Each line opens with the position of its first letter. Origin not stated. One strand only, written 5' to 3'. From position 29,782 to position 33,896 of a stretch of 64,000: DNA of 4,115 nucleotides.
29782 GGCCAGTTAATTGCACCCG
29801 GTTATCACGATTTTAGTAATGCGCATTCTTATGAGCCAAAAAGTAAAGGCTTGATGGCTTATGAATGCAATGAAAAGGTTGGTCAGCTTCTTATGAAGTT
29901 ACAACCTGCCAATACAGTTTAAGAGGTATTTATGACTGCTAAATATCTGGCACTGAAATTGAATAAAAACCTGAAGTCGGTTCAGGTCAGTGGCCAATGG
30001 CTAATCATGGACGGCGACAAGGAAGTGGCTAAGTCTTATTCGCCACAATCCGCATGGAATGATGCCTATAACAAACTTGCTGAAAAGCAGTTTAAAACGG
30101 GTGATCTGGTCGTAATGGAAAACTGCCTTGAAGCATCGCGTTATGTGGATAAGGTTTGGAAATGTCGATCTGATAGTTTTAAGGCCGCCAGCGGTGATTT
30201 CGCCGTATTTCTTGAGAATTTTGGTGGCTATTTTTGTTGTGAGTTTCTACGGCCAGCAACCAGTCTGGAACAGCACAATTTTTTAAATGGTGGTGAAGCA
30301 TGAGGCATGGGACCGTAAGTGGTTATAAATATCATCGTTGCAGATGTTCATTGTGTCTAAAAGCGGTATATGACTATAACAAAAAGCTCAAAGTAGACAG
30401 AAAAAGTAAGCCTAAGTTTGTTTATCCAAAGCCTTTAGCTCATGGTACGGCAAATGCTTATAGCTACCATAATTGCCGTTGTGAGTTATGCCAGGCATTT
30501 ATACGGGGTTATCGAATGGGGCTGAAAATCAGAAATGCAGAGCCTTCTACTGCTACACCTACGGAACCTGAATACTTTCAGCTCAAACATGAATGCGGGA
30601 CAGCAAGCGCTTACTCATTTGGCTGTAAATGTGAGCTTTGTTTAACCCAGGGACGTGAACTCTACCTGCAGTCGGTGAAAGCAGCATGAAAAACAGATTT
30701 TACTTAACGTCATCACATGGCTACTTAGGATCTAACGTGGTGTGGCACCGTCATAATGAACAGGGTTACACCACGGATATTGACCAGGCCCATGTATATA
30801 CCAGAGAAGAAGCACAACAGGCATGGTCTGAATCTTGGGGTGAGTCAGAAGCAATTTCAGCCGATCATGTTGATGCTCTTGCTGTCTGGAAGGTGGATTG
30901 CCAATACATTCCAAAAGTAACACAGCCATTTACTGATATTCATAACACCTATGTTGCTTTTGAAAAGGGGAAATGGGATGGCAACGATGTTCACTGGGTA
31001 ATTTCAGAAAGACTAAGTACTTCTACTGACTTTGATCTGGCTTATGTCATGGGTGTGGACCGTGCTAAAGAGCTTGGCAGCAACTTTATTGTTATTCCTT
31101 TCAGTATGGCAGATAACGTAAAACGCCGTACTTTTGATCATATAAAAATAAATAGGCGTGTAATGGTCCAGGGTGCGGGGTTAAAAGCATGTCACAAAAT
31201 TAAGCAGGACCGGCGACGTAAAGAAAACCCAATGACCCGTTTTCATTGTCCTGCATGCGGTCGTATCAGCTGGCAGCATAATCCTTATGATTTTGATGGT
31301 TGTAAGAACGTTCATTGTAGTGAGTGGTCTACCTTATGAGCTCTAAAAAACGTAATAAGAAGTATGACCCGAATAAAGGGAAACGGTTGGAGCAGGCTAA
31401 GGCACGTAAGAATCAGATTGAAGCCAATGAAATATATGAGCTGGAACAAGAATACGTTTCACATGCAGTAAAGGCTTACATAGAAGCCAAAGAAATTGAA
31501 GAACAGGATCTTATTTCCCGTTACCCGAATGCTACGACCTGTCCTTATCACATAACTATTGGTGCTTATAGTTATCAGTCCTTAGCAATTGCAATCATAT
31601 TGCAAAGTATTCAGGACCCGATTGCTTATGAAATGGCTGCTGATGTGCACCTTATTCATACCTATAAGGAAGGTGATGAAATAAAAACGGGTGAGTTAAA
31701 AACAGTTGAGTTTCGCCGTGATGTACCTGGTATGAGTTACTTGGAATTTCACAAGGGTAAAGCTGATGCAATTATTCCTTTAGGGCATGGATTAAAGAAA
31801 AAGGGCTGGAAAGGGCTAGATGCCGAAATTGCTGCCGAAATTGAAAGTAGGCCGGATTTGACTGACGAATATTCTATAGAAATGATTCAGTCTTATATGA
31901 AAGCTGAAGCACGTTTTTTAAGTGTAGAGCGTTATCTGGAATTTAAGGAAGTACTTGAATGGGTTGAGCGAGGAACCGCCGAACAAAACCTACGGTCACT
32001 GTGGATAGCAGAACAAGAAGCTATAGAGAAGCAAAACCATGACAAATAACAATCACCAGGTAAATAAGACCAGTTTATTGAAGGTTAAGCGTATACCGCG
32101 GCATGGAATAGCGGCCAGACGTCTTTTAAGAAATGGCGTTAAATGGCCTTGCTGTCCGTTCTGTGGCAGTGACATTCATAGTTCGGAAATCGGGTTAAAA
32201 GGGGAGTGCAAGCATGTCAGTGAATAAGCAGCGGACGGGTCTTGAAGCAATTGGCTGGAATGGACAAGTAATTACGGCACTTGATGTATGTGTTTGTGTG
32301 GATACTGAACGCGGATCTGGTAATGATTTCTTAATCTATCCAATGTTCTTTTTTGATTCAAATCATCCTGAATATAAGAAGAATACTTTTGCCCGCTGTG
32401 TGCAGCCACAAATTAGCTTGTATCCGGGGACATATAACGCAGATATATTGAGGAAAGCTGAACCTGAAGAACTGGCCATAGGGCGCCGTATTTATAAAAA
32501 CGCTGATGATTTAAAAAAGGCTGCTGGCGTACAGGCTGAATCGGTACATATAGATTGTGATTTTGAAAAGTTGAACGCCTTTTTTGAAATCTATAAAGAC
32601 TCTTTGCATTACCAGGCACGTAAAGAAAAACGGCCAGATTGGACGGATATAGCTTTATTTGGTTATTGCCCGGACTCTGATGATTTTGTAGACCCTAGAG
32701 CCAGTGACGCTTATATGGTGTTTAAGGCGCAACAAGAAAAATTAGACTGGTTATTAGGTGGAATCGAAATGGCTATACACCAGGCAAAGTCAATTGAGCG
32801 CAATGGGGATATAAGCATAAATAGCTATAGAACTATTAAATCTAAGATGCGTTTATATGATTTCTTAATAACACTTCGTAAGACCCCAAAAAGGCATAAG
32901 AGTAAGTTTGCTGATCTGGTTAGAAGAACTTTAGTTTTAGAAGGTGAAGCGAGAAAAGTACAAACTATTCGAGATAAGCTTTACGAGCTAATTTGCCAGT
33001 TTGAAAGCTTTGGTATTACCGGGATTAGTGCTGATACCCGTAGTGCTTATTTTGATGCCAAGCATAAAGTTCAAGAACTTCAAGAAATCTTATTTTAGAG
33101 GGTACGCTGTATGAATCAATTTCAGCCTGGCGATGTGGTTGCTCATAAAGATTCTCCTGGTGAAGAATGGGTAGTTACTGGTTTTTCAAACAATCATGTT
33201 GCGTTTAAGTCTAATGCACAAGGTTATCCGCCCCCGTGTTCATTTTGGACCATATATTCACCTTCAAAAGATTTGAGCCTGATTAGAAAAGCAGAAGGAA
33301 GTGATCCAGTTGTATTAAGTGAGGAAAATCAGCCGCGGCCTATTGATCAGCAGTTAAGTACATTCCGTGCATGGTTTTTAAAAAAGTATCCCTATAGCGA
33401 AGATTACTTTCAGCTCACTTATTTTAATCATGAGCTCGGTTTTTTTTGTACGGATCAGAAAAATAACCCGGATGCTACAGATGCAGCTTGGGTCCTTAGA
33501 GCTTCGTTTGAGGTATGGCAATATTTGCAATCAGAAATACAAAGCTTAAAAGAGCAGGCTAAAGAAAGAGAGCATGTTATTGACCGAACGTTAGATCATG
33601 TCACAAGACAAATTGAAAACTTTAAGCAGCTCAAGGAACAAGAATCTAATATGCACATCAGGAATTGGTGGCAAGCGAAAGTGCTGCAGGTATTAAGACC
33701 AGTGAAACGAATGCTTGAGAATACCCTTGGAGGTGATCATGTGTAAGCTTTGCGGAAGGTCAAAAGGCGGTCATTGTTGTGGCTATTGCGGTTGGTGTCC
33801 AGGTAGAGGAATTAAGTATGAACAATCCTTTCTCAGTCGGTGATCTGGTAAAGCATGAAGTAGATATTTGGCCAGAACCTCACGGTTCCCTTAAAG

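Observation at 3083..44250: Seven dispersed 8-bp-phased GAAC-box arrays, one in the parA promoter: candidate ParG-type centromere/operator network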

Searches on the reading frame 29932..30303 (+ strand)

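Call 70: search_protein_families(library=phrogs, proteins=[window:29932-30303:+], max_evalue=0.0001)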
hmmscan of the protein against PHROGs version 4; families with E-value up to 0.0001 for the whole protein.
window:29932-30303:+ (123 aa): 2 families
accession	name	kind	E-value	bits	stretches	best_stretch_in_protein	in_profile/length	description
phrog_19654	-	unknown function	1.2e-17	65.1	1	51-113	77-139/140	-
phrog_32066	-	unknown function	4.4e-14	53.2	1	53-108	3-61/68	-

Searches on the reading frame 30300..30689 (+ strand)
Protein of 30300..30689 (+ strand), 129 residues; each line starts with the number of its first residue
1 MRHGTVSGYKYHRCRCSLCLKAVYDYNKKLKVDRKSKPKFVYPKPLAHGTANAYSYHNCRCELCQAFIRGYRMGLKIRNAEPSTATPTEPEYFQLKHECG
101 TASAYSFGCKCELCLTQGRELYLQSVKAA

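Call 70: search_protein_families(library=phrogs, proteins=[window:30300-30689:+], max_evalue=0.0001)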
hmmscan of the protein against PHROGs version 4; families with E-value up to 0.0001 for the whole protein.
window:30300-30689:+ (129 aa): 3 families
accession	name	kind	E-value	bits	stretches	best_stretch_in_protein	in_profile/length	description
phrog_24671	-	integration and excision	1e-09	39.2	0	2-36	26-62/75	integrase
phrog_14857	-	DNA, RNA and nucleotide metabolism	1.2e-09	39.5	1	3-67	51-110/193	HTH DNA binding protein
phrog_4234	-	DNA, RNA and nucleotide metabolism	3.1e-09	37.6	0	2-36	92-126/130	HNH endonuclease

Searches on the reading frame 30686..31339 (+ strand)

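Call 70: search_protein_families(library=phrogs, proteins=[window:30686-31339:+], max_evalue=0.0001)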
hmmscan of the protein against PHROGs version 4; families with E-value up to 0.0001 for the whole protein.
window:30686-31339:+ (217 aa): 1 family
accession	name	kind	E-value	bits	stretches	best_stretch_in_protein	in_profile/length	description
phrog_2457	-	unknown function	1.2e-76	258.2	1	1-215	1-219/222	-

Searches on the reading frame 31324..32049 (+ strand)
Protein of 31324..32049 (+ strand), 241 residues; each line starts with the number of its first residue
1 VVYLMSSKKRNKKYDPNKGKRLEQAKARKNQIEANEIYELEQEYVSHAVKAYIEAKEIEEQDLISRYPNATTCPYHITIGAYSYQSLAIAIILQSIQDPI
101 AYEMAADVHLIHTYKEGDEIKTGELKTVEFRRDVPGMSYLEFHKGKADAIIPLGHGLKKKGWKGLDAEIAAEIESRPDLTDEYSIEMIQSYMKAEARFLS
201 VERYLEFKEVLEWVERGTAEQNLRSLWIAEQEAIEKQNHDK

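Call 70: search_protein_families(library=phrogs, proteins=[window:31324-32049:+], max_evalue=0.0001)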
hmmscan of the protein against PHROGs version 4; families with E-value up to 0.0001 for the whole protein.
window:31324-32049:+ (241 aa): 1 family
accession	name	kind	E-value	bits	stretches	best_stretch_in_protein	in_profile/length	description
phrog_6133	-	unknown function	7.5e-41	140.9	1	6-219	2-207/210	-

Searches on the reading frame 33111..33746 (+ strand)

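Call 70: search_protein_families(library=phrogs, proteins=[window:33111-33746:+], max_evalue=0.0001)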
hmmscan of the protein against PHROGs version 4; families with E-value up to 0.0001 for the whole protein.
window:33111-33746:+ (211 aa): 1 family
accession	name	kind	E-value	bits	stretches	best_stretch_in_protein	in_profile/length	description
phrog_30766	-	unknown function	2.2e-07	31.6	1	133-208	113-186/189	-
